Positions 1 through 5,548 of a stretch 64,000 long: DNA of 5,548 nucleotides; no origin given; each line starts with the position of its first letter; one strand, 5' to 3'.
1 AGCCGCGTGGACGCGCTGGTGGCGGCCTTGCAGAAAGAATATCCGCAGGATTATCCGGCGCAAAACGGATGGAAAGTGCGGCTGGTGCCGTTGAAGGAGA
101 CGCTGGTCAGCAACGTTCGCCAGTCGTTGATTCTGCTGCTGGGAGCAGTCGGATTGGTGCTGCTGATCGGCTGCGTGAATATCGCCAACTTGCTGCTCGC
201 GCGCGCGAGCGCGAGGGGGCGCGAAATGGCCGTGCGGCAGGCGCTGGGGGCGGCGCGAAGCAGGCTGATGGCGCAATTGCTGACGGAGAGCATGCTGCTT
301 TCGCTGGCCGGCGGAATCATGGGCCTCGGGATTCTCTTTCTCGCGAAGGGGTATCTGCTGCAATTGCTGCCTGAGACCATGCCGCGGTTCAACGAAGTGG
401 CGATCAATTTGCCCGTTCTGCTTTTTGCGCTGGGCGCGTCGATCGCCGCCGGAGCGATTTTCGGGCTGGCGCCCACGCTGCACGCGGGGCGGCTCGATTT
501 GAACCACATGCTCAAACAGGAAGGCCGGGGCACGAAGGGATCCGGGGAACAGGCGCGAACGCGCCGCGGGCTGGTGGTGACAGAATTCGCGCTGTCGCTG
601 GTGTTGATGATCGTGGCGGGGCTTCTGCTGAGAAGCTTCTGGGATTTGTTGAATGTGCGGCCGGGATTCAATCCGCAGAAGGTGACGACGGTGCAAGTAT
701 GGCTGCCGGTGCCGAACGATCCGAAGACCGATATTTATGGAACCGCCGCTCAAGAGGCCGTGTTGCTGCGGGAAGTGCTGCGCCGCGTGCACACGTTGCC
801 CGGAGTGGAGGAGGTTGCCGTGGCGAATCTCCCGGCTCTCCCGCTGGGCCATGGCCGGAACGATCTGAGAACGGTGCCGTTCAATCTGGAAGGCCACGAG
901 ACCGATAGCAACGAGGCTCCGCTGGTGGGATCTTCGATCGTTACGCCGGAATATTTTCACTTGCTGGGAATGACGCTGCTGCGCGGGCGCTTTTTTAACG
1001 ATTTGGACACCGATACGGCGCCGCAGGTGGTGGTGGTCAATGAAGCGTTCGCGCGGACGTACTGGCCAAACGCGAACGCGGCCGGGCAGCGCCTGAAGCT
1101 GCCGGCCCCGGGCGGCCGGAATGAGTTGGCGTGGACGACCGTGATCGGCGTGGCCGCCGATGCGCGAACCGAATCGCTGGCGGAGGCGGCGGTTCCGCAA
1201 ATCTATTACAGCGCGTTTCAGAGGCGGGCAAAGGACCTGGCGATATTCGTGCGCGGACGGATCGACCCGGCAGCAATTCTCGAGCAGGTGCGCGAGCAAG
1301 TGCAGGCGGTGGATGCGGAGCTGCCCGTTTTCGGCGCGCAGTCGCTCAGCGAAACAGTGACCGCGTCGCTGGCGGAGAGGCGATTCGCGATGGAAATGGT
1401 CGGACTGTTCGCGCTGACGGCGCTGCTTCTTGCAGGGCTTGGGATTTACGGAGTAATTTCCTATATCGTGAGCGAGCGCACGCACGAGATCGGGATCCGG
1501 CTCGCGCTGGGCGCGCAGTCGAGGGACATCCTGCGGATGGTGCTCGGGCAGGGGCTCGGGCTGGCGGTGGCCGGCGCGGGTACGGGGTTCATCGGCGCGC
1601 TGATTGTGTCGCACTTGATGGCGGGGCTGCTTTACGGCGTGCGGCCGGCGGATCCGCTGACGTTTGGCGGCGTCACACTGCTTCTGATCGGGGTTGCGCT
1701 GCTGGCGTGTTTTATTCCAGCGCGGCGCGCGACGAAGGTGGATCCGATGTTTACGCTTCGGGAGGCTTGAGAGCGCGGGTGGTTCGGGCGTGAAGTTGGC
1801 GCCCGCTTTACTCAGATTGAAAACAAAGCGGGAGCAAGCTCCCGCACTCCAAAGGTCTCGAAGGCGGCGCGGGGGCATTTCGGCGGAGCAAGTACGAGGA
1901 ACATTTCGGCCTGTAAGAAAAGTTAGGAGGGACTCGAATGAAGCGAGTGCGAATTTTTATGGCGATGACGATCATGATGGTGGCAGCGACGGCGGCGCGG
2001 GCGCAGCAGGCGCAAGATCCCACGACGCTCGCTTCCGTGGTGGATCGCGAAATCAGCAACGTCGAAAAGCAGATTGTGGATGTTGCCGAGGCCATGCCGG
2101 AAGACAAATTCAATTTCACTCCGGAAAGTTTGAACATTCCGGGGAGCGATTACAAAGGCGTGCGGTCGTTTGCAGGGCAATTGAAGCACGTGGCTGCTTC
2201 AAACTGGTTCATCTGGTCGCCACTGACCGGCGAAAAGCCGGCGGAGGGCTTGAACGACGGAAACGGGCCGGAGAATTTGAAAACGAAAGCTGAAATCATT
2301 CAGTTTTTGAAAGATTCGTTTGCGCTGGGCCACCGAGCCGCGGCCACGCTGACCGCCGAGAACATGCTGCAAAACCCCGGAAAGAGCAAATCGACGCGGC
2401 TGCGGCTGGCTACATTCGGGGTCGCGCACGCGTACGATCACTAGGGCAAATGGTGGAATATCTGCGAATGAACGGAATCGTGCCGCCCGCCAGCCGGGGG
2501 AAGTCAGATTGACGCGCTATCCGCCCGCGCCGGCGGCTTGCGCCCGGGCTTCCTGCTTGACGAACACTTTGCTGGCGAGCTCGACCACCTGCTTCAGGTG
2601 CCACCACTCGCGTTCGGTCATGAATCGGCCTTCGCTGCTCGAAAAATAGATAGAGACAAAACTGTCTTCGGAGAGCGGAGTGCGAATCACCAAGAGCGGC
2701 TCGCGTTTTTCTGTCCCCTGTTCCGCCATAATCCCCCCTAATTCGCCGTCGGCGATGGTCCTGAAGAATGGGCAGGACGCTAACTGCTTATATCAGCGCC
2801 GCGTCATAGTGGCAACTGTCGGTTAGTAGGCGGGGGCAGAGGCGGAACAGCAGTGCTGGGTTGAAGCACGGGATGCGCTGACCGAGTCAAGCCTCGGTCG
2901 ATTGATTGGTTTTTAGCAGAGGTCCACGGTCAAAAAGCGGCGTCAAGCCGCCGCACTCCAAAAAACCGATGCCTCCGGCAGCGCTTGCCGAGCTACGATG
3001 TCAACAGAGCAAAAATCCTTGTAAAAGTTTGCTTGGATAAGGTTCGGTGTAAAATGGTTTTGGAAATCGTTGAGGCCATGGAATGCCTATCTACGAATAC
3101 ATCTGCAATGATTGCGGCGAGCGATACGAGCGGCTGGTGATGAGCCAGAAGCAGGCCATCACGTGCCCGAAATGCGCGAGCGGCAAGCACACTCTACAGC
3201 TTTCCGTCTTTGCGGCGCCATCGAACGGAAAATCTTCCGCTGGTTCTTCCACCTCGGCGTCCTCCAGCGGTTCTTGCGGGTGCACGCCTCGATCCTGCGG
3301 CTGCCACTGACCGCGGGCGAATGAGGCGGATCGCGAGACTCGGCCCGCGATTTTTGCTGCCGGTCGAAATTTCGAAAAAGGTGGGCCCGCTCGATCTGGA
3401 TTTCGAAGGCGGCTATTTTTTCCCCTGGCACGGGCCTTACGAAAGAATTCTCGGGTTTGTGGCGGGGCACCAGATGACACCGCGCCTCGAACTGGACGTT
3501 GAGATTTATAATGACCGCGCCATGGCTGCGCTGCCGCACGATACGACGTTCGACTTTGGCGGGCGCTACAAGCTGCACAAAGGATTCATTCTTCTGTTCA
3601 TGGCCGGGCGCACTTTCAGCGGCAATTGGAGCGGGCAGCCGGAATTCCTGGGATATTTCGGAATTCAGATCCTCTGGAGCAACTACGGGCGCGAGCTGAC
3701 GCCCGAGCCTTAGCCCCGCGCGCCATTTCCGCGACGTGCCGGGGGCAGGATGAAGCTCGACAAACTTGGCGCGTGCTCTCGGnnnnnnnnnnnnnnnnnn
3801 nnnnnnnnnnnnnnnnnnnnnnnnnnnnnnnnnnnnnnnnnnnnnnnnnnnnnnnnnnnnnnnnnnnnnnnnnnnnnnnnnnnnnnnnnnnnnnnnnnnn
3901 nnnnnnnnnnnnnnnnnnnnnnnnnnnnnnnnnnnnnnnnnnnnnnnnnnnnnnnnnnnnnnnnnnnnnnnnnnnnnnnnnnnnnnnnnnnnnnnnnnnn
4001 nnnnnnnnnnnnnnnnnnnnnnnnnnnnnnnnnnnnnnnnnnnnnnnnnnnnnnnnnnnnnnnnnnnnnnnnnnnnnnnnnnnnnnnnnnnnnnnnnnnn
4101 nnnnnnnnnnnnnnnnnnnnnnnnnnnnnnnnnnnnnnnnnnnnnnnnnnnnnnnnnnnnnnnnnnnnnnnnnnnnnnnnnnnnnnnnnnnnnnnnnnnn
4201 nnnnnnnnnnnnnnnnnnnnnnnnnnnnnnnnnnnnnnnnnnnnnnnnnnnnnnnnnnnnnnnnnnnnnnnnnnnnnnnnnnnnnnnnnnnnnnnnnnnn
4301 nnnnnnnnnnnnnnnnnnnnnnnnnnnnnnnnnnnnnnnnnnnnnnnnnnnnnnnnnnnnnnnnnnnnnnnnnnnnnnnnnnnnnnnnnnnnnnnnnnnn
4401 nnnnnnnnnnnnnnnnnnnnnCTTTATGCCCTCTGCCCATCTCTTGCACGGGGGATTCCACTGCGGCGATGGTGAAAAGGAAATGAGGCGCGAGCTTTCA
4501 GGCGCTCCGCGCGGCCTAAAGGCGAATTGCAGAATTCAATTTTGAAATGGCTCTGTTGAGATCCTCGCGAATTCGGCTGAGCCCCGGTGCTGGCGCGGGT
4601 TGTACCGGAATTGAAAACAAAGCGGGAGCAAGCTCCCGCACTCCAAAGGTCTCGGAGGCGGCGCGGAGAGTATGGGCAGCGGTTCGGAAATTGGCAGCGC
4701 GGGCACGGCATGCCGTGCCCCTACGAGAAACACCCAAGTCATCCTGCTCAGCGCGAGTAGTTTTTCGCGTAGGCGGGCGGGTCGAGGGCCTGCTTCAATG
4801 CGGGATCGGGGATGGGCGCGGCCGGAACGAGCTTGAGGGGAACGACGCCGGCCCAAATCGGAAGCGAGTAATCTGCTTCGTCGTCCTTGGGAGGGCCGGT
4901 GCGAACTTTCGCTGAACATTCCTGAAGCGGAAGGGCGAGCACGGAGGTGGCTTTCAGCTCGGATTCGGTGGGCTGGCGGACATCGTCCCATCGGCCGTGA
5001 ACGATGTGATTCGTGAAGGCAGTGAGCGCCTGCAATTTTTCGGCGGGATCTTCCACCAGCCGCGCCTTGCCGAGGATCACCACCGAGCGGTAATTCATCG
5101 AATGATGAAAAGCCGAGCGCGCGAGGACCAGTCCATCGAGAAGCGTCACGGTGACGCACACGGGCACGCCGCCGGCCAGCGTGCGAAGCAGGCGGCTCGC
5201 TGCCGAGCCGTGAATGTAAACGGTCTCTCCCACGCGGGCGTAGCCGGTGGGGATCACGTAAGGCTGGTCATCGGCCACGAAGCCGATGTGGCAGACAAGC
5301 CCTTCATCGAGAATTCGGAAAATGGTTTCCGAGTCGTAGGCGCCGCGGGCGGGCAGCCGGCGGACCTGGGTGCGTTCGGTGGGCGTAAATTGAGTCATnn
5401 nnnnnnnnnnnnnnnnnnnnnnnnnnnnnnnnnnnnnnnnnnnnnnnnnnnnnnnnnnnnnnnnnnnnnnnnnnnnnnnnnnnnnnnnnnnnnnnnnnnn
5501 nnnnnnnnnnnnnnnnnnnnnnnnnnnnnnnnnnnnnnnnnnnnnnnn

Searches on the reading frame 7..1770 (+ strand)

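Call 100: search_protein_families(library=pfam, proteins=[window:7-1770:+], max_evalue=0.0001)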
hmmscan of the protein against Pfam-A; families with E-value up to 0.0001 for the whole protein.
window:7-1770:+ (587 aa): 2 families
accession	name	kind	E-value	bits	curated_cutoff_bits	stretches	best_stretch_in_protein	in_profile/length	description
PF02687.27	FtsX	-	5.7e-30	104.3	25.5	2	467-580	2-120/120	FtsX-like permease C-terminal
PF12704.14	MacB_PCD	-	1.2e-13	52.3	27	1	260-434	64-206/207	MacB-like periplasmic core domain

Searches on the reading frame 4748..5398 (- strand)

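Call 100: search_protein_families(library=pfam, proteins=[window:4748-5398:-], max_evalue=0.0001)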
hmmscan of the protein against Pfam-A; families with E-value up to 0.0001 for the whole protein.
window:4748-5398:- (216 aa): 1 family
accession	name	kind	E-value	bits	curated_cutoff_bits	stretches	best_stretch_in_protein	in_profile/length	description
PF12900.13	Pyridox_ox_2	-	4.2e-49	166.6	27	1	22-165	1-140/140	Pyridoxamine 5'-phosphate oxidase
